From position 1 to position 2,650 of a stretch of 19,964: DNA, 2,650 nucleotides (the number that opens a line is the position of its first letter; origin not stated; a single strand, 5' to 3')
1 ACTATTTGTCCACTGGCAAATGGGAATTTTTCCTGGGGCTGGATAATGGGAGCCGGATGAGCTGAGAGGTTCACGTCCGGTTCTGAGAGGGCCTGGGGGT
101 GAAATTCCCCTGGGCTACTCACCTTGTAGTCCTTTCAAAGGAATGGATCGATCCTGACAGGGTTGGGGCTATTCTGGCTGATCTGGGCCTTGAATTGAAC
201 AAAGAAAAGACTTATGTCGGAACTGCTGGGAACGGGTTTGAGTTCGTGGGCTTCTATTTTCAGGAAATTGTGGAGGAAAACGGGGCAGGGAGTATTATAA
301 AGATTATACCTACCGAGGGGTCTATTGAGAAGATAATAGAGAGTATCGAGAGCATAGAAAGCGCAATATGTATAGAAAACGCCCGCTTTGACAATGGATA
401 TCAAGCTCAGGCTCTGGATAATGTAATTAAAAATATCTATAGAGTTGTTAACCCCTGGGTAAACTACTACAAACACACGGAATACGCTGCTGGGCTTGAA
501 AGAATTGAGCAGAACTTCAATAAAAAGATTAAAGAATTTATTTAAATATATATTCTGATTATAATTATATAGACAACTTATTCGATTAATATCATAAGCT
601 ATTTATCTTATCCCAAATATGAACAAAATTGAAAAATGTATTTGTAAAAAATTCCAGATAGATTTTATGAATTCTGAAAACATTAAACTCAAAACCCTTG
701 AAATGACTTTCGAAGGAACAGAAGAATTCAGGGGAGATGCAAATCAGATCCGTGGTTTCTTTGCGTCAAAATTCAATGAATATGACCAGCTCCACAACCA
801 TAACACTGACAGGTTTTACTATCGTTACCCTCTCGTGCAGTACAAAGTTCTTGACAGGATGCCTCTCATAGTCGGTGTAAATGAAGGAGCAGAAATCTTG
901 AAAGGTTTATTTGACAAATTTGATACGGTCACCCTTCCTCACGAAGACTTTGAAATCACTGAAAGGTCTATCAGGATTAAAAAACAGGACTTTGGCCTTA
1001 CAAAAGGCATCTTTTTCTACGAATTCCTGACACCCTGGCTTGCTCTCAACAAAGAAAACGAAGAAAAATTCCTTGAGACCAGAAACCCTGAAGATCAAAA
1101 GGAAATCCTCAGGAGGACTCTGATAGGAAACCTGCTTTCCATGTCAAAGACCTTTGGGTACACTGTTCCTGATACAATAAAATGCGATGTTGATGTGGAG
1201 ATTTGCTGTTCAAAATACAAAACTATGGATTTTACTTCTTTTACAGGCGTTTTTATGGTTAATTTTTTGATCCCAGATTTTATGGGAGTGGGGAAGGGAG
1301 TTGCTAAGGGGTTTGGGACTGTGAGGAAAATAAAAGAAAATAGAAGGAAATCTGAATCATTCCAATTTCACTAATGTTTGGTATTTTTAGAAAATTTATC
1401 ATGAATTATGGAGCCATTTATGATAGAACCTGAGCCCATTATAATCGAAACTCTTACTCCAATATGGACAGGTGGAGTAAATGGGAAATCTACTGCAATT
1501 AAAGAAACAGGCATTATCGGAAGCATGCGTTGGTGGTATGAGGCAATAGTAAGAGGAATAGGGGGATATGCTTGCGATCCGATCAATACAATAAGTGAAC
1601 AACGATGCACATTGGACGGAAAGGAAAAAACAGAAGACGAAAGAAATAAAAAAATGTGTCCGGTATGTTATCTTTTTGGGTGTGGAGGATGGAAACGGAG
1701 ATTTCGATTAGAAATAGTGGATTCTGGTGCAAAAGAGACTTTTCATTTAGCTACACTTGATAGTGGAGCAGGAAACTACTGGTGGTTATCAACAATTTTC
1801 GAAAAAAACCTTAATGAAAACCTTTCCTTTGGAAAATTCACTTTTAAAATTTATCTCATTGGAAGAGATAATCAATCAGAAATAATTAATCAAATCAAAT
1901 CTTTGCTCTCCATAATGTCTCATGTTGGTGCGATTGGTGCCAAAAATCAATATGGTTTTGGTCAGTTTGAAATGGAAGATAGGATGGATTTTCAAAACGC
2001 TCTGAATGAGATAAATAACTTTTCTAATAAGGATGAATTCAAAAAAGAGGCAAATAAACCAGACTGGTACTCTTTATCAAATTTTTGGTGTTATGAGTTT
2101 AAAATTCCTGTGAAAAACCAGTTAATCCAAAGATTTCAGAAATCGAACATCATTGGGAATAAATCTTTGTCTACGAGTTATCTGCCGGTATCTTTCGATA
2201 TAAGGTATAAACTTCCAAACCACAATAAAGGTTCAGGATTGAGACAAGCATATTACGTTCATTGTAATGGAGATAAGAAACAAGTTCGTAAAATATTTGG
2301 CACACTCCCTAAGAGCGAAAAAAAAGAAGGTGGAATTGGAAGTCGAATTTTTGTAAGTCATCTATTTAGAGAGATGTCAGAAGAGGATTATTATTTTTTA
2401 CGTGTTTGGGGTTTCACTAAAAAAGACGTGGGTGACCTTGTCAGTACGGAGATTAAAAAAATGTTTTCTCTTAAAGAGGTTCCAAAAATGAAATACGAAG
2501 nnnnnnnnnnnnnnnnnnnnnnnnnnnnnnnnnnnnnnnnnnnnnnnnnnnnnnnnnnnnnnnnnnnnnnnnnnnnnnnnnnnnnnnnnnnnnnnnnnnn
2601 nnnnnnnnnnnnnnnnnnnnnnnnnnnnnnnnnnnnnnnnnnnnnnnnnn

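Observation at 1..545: A group II intron sits in the YADD box of a reverse transcriptase gene that directly precedes cas6 and a type III operon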

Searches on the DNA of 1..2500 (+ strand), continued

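Call 68: search_rna_families(source=L144, threshold=evalue, max_evalue=0.01)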
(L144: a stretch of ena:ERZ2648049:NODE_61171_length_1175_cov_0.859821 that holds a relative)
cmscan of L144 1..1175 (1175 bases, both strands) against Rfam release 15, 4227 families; matches with E-value up to 0.01: 0.
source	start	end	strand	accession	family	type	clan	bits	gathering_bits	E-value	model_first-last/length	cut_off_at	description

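Call 78: search_rna_families(source=window, start=1, end=2500, threshold=evalue, max_evalue=1)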
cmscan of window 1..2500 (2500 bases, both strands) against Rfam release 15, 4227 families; matches with E-value up to 1: 5.
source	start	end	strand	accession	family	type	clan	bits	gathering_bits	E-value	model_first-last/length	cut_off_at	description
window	48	123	+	RF00029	Intron_gpII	Intron;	-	58.3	40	2.8e-10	1-77/77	no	Group II catalytic intron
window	48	86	+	RF04357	Plastid-ndhA-ndhB-2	Intron;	CL00155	40.1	53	6.3e-07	1-41/41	no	Plastid-ndhA-ndhB-2 group II-D5 intron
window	50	84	+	RF04336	Plastid-petD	Intron;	-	23.7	65.5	0.058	10-44/47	no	Plastid-petD group II-D5 intron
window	1305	1381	+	RF02055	STnc380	Gene; sRNA;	-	21.3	60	0.36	1-108/108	no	Enterobacterial sRNA STnc380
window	701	778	+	RF00706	mir-263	Gene; miRNA;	CL00093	17.9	51.3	0.61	1-86/86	no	mir-263 microRNA precursor family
